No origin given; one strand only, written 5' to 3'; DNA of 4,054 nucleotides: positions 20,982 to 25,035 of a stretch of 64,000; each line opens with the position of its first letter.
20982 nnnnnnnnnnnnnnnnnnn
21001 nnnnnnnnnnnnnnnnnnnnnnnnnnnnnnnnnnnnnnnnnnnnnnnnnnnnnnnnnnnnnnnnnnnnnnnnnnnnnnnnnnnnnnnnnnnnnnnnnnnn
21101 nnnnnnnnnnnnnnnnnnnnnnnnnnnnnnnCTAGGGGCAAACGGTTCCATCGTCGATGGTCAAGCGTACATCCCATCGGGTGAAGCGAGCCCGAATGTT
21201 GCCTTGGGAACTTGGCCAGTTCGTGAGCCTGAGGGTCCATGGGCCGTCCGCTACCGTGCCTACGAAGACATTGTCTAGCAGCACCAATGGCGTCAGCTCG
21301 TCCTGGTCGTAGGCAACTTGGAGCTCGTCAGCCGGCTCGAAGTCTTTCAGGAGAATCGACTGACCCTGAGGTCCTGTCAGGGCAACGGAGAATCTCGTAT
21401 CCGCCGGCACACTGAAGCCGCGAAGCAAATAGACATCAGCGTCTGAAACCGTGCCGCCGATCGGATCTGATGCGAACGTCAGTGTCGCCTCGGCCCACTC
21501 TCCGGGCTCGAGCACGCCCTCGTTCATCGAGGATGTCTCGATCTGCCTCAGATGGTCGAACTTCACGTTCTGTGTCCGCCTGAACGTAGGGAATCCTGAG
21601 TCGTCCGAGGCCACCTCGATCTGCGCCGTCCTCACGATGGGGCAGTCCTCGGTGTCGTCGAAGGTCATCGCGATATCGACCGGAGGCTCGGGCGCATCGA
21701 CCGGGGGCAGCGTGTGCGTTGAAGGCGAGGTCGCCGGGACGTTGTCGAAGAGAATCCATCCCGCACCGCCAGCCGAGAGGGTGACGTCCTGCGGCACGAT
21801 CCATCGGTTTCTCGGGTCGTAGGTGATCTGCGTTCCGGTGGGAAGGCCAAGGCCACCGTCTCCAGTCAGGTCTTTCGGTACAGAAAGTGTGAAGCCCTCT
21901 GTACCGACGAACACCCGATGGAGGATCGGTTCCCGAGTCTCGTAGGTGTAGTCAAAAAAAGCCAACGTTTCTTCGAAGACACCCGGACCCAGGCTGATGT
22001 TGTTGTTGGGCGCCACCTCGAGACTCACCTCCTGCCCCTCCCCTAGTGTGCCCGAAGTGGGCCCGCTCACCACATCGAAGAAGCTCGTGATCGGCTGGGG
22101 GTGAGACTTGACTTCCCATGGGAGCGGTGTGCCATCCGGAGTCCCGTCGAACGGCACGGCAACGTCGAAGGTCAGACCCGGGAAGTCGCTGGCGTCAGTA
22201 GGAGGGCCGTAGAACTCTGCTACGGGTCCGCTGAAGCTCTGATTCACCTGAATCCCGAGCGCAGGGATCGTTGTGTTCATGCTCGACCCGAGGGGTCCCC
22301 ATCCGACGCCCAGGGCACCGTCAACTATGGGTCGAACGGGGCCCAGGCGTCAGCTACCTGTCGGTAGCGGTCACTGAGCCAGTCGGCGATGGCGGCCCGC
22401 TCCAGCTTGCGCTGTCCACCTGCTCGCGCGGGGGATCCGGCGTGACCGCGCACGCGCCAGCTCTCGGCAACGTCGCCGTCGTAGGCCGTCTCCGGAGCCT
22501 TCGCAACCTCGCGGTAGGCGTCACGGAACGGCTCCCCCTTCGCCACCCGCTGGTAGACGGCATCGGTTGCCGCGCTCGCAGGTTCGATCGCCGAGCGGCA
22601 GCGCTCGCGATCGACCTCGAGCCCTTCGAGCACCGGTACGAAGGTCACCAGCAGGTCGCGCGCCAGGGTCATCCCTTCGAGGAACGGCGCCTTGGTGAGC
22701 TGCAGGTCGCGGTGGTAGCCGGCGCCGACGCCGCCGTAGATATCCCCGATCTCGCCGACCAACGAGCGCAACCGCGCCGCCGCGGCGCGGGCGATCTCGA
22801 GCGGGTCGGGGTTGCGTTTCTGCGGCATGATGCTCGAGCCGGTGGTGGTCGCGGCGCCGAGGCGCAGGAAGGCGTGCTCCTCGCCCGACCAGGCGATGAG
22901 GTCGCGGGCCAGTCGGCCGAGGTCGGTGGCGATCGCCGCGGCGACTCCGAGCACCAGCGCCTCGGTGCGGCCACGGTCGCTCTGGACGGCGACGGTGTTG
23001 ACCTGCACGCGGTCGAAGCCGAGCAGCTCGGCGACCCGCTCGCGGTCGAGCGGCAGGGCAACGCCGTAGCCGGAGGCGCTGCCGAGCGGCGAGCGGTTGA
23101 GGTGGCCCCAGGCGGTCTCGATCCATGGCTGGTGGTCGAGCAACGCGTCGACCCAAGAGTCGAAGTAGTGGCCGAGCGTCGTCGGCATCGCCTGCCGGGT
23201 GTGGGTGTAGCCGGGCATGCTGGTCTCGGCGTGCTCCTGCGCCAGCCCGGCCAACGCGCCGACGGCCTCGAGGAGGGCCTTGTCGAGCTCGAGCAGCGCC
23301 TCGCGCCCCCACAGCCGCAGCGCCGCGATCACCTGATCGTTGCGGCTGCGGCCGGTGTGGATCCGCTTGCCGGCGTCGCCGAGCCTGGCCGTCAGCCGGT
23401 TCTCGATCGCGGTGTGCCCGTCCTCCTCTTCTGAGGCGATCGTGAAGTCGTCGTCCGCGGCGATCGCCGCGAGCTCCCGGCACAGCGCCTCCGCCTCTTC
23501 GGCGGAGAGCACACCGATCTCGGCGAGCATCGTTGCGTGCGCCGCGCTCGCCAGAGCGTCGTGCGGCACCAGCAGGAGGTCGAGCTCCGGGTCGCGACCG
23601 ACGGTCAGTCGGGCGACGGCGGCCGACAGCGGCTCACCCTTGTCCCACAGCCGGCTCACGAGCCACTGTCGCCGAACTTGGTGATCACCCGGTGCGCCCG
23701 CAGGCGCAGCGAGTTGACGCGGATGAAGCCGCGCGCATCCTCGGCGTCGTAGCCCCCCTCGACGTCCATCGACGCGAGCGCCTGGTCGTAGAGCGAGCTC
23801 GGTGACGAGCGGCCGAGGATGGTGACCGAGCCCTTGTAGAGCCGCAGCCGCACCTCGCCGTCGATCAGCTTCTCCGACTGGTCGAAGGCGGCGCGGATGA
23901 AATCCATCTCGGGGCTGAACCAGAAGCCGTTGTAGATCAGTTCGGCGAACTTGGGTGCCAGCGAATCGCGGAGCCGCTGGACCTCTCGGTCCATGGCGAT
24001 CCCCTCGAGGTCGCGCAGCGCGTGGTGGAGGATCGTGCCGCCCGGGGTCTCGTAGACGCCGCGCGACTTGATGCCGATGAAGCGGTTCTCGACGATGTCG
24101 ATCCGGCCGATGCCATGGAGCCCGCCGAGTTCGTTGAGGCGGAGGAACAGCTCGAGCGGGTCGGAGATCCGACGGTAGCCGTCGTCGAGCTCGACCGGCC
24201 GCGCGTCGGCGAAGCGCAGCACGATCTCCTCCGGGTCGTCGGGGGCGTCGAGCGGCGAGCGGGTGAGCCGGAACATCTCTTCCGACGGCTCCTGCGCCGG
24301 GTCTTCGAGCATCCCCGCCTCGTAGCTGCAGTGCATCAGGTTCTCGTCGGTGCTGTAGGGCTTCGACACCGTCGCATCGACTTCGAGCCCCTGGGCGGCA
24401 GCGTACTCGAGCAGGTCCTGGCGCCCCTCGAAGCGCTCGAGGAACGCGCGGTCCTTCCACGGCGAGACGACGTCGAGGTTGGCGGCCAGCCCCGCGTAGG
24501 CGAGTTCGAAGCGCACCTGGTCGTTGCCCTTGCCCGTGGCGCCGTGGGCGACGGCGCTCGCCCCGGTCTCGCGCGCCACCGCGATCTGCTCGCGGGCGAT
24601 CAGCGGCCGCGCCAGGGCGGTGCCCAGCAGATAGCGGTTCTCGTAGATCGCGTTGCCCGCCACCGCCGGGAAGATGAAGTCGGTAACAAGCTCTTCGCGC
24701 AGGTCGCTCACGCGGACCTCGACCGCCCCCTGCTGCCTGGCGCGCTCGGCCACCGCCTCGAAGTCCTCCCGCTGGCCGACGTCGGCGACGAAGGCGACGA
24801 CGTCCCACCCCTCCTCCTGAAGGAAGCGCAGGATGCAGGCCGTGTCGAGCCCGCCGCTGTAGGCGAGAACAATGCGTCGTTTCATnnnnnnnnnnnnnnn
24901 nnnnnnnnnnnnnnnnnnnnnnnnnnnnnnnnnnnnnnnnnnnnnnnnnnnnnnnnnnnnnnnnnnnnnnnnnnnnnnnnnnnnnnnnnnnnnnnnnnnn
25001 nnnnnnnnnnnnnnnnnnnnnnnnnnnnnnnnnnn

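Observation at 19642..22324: Low-GC two-gene insertion (FG-GAP propeller protein plus P-domain-like protein) downstream of argGH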

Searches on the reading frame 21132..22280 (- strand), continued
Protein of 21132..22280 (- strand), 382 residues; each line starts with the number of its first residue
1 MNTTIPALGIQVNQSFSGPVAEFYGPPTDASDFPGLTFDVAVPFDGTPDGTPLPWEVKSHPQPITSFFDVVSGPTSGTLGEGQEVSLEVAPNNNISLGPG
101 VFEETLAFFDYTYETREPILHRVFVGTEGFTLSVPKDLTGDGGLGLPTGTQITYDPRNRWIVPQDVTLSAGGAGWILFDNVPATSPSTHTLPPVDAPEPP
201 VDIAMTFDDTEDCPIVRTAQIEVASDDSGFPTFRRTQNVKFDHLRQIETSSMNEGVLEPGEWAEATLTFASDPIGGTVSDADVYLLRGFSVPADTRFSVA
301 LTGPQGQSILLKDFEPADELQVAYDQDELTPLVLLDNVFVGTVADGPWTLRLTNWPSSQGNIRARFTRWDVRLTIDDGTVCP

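Call 53: fold_search(model_id=the predicted structure, library=pdb)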
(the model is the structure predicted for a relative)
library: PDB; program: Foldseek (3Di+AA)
matches with E <= 10: 1774; with E <= 0.001: 278
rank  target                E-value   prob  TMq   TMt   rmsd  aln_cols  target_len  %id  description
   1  7sqc_F0               2.6e-09  1.00  0.23  0.27  20.0       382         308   15  Ciliary C1 central pair apparatus isolated from Chlamydomonas reinhardtii (released 2022-04-13)
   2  9ijj_E                2.0e-08  1.00  0.25  0.20  17.8       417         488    9  In situ structure of the central apparatus in mouse sperm axoneme. (released 2025-06-04)
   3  7sqc_O0               2.2e-08  1.00  0.26  0.11  15.8       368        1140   12  Ciliary C1 central pair apparatus isolated from Chlamydomonas reinhardtii (released 2022-04-13)
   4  9ijj_h                2.5e-08  1.00  0.25  0.08  19.1       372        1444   12  In situ structure of the central apparatus in mouse sperm axoneme. (released 2025-06-04)
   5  9ijj_4I               3.1e-08  1.00  0.24  0.05  15.4       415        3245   12  In situ structure of the central apparatus in mouse sperm axoneme. (released 2025-06-04)
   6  9ijj_4H               4.5e-08  1.00  0.25  0.04  20.3       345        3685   11  In situ structure of the central apparatus in mouse sperm axoneme. (released 2025-06-04)
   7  9ijj_O                4.5e-08  1.00  0.24  0.09  22.5       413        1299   10  In situ structure of the central apparatus in mouse sperm axoneme. (released 2025-06-04)
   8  7sqc_2B               5.2e-08  1.00  0.26  0.16  21.5       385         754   11  Ciliary C1 central pair apparatus isolated from Chlamydomonas reinhardtii (released 2022-04-13)
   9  3f85                  1.6e-07  1.00  0.22  0.19  21.4       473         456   10  Structure of fusion complex of homo trimeric major pilin subunits CfaB of CFA/I fimbirae from ETEC E. coli (released 2009-08-11)
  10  9ijj_4G               1.7e-07  1.00  0.25  0.04  20.4       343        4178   11  In situ structure of the central apparatus in mouse sperm axoneme. (released 2025-06-04)
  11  7sqc_2A               2.1e-07  1.00  0.26  0.16  19.7       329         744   14  Ciliary C1 central pair apparatus isolated from Chlamydomonas reinhardtii (released 2022-04-13)
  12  9qj4_B                2.1e-07  1.00  0.27  0.31  11.5       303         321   13  Structure of the Complement classical and lectin pathway proconvertase, C4b2 (released 2025-12-24)
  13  9ijj_4J               2.2e-07  1.00  0.24  0.16  16.9       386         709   10  In situ structure of the central apparatus in mouse sperm axoneme. (released 2025-06-04)
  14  4zmh_B                2.2e-07  1.00  0.22  0.10  19.9       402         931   13  Crystal structure of a five-domain GH115 alpha-Glucuronidase from the Marine Bacterium Saccharophagus degradans 2-40T (released 2016-05-04)
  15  9ijj_C                2.5e-07  1.00  0.26  0.12  15.0       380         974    9  In situ structure of the central apparatus in mouse sperm axoneme. (released 2025-06-04)
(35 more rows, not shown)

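Call 78: search_solved_structures(query=P0128, max_evalue=0.01)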
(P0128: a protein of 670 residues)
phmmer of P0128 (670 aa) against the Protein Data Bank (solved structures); distinct sequences matched with E-value up to 0.01: 0.

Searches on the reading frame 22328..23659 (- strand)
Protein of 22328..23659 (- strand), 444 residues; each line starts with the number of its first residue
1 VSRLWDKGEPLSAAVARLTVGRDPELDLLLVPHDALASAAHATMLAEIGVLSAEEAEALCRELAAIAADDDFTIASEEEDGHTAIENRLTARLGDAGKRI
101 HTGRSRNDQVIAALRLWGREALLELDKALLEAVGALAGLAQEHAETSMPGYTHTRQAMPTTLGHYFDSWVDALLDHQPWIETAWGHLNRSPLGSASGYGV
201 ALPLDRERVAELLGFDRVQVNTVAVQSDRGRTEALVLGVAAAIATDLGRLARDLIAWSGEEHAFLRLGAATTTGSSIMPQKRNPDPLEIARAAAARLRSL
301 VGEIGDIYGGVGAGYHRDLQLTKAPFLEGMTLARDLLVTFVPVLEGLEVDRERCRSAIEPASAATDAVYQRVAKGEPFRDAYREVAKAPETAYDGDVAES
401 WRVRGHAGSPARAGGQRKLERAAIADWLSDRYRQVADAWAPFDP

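Call 19: find_related_loci(query=window:22328-23659:-, collection=genome_contigs, flank=10000)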
Query seq(444 aa) (444 aa) in genome_contigs; peptide patterns used: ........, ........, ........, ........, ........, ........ (x = any residue, [..] = any of these).
276 stretches matched a pattern; 3 encode a relative of the query (tblastn E <= 1e-3); 3 distinct loci.
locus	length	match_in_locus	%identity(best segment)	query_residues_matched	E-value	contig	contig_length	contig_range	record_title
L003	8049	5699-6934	64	1-410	4e-158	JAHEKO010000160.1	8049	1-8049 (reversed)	MAG: Acidobacteria bacterium isolate Ww585 NODE_33465_length_8049_cov_13.067482, whole genome shotgun sequence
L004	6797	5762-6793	62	1-341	4e-131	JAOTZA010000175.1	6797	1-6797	MAG: Acidobacteriota bacterium isolate 21_Jan_SF_Bin62 21_Jan_SF_Bin62_scaffold_11031_c1, whole genome shotgun sequence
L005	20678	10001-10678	28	77-301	1e-6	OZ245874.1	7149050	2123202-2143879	MAG: Ferrovibrionaceae bacterium isolate 0e66bcf5-867a-4da0-8eac-4ee34a6bdae9 genome assembly, chromosome: 1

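Call 55: search_protein_families(library=pfam, proteins=[window:22328-23656:-, L003:7100-7891:-, L003:7106-7828:+], max_evalue=0.001)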
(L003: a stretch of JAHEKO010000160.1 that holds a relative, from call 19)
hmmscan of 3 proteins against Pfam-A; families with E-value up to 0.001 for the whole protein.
window:22328-23656:- (443 aa): 1 family
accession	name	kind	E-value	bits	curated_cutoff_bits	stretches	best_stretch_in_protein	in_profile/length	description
PF00206.25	Lyase_1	-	1.2e-50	173.2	27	1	36-295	31-309/312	Lyase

L003:7100-7891:- (263 aa): 0 families

L003:7106-7828:+ (240 aa): 1 family
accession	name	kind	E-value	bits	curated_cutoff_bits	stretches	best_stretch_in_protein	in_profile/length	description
PF01048.26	PNP_UDP_1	-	1.5e-38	132.9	25.1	1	19-228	3-221/233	Phosphorylase superfamily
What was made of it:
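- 22325..23656 (-): argH (argininosuccinate lyase), the upstream neighbour on the same strand. It forms one border of the insertion. Pfam Lyase_1 (call 55).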

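Call 56: find_homologous_proteins(query=window:22328-23656:-, max_evalue=1e-100)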
Query window:22328-23656:- (443 aa): 233 proteins with E <= 1e-100 among 8000 candidates; the best 120 are listed.
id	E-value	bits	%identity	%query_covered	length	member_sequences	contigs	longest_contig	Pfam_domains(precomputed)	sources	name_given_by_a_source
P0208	9.5e-287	969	100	100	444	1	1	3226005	PF00206.26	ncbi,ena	-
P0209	5.2e-188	644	69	100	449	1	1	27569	PF00206.26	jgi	jgi:argininosuccinate lyase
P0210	5.5e-182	624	68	100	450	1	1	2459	PF00206.26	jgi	-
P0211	8.3e-182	623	68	99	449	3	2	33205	PF00206.26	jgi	-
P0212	5.1e-179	614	68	100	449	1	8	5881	PF00206.26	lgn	-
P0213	1.8e-178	612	66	100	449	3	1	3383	PF00206.26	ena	-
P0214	4.2e-177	608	67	100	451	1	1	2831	PF00206.26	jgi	jgi:argininosuccinate lyase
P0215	4.1e-175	601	67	100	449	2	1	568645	PF00206.26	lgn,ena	-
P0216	7.7e-175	600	66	99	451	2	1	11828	PF00206.26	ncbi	-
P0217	3.8e-174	598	67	99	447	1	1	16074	PF00206.26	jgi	jgi:argininosuccinate lyase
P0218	2.1e-172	592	63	100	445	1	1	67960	PF00206.26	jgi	-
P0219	3.0e-170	585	65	100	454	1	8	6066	PF00206.26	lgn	-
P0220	4.7e-169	581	64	100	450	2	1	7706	PF00206.26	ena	-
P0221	4.2e-166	571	68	92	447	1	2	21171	PF00206.26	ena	-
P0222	4.5e-166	571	63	100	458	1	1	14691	PF00206.26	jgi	jgi:argininosuccinate lyase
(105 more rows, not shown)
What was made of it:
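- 22325..23656 (-): 69% identity to the nearest homolog (call 56).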

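Call 57: find_encoding_contigs(protein=P0209, flank=8000, max_places=2)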
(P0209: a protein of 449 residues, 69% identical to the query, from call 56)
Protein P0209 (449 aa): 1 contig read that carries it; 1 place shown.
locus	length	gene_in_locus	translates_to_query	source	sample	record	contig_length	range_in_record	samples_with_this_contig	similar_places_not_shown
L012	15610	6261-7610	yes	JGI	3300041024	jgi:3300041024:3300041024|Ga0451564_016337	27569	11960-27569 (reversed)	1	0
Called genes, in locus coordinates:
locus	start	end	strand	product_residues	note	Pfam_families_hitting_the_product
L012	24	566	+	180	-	PF00691:OmpA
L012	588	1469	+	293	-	PF00528:BPD_transp_1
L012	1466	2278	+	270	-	PF00005:ABC_tran, PF02463:SMC_N (faint), PF13304:AAA_21 (faint)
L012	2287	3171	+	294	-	-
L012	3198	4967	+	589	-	PF00004:AAA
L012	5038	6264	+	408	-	PF00764:Arginosuc_synth, PF20979:Arginosuc_syn_C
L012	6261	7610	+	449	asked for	PF00206:Lyase_1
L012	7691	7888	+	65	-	-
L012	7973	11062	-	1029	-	PF00873:ACR_tran, PF03176:MMPL (faint), PF02355:SecD_SecF_C (weak)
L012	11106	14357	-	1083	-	PF00873:ACR_tran, PF03176:MMPL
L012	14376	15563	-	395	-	PF25919:BSH_CusB (faint), PF00364:Biotin_lipoyl (faint), PF25917:BSH_RND (weak), PF25973:BSH_CzcB, PF25954:Beta-barrel_RND_2, PF25967:RND-MFP_C, PF25975:CzcB_C (weak), PF25989:YknX_C, +1 more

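Call 58: find_encoding_contigs(protein=P0215, flank=8000, max_places=2)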
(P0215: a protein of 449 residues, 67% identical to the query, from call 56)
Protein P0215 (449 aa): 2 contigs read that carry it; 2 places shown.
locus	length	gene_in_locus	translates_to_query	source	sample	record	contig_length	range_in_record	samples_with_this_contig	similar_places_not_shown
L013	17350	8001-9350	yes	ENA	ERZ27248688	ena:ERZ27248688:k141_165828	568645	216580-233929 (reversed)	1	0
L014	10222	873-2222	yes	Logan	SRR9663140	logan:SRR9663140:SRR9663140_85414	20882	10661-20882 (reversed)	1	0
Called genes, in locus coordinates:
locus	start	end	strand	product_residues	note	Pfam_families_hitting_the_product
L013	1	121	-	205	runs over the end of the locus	PF14334:DUF4390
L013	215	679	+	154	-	PF01668:SmpB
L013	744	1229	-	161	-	PF22551:TY-Chap1, PF10722:YbjN (weak)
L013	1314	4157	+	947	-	PF02463:SMC_N (faint), PF03193:RsgA_GTPase (faint), PF13191:AAA_16 (faint), PF13555:AAA_29 (faint), PF20703:nSTAND1 (faint), PF17760:UvrA_inter, PF17755:UvrA_DNA-bind, PF00005:ABC_tran (weak)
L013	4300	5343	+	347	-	-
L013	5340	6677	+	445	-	PF00657:Lipase_GDSL, PF13472:Lipase_GDSL_2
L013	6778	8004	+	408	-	PF00764:Arginosuc_synth, PF20979:Arginosuc_syn_C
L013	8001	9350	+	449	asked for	PF00206:Lyase_1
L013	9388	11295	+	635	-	PF22422:MGH1-like_GH, PF01204:Trehalase, PF03200:Glyco_hydro_63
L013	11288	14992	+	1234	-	PF02837:Glyco_hydro_2_N, PF22666:Glyco_hydro_2_N2 (faint), PF00703:Glyco_hydro_2, PF02836:Glyco_hydro_2_C, PF16353:LacZ_4, PF02929:Bgal_small_N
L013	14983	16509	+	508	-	PF00474:SSF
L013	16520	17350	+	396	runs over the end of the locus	PF10509:GalKase_gal_bdg, PF00288:GHMP_kinases_N, PF08544:GHMP_kinases_C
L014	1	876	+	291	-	?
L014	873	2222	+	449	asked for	PF00206:Lyase_1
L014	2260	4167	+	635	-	PF22422:MGH1-like_GH, PF01204:Trehalase, PF03200:Glyco_hydro_63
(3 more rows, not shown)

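Call 59: find_encoding_contigs(protein=P0211, flank=8000, max_places=2)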
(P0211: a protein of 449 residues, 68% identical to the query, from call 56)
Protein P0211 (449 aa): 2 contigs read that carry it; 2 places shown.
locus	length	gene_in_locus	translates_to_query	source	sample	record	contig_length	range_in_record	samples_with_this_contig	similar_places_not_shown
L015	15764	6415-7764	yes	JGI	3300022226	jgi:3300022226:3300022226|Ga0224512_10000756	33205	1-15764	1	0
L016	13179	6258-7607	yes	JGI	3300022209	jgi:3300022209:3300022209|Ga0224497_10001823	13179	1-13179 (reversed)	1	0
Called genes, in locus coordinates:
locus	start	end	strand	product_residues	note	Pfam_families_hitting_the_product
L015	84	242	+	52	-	-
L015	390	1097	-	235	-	-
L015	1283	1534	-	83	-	-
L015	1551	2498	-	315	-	PF01699:Na_Ca_ex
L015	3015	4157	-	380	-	PF00144:Beta-lactamase, PF13354:Beta-lactamase2 (faint)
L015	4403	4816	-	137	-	PF07366:SnoaL, PF12680:SnoaL_2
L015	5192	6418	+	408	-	PF00764:Arginosuc_synth, PF20979:Arginosuc_syn_C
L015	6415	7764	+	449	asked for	PF00206:Lyase_1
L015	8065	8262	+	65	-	-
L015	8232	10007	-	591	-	PF02366:PMT, PF13231:PMT_2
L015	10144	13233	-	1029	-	PF00873:ACR_tran, PF03176:MMPL (weak), PF02355:SecD_SecF_C (weak)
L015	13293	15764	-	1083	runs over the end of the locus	PF00873:ACR_tran, PF03176:MMPL, PF00873:ACR_tran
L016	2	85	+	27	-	?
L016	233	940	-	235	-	-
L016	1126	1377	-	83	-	-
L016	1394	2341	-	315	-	PF01699:Na_Ca_ex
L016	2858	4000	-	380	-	PF00144:Beta-lactamase, PF13354:Beta-lactamase2 (faint)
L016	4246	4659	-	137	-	PF07366:SnoaL, PF12680:SnoaL_2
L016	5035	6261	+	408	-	PF00764:Arginosuc_synth, PF20979:Arginosuc_syn_C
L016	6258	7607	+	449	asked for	PF00206:Lyase_1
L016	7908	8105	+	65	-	-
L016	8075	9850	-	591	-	PF02366:PMT, PF13231:PMT_2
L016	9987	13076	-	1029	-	PF00873:ACR_tran, PF03176:MMPL (weak), PF02355:SecD_SecF_C (weak)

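Call 74: search_protein_families(library=pfam, proteins=[L012:7691-7888:+], max_evalue=0.01)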
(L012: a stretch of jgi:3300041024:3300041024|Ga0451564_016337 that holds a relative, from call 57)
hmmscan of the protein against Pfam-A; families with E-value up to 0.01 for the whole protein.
L012:7691-7888:+ (65 aa): 0 families

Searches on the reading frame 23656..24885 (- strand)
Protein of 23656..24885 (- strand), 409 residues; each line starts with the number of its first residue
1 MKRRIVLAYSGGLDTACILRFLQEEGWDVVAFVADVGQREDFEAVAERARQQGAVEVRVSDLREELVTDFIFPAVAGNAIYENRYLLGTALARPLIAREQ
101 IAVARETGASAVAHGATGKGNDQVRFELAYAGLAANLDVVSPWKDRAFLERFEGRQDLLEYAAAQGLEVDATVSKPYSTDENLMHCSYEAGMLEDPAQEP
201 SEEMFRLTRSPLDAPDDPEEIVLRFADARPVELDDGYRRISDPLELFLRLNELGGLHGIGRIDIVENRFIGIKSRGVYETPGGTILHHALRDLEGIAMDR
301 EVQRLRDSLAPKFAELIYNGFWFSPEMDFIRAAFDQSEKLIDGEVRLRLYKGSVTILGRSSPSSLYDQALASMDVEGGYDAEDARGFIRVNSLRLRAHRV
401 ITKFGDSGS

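Call 55: search_protein_families(library=pfam, proteins=[window:23656-24885:-], max_evalue=0.001)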
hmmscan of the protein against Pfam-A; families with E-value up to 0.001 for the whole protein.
window:23656-24885:- (409 aa): 2 families
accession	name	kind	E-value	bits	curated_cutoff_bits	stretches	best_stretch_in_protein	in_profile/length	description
PF20979.2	Arginosuc_syn_C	-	5.2e-78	262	27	1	177-396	1-217/219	Arginosuccinate synthase C-terminal domain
PF00764.25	Arginosuc_synth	-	1.6e-58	197.8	27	1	4-167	1-161/162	Arginosuccinate synthase N-terminal HUP domain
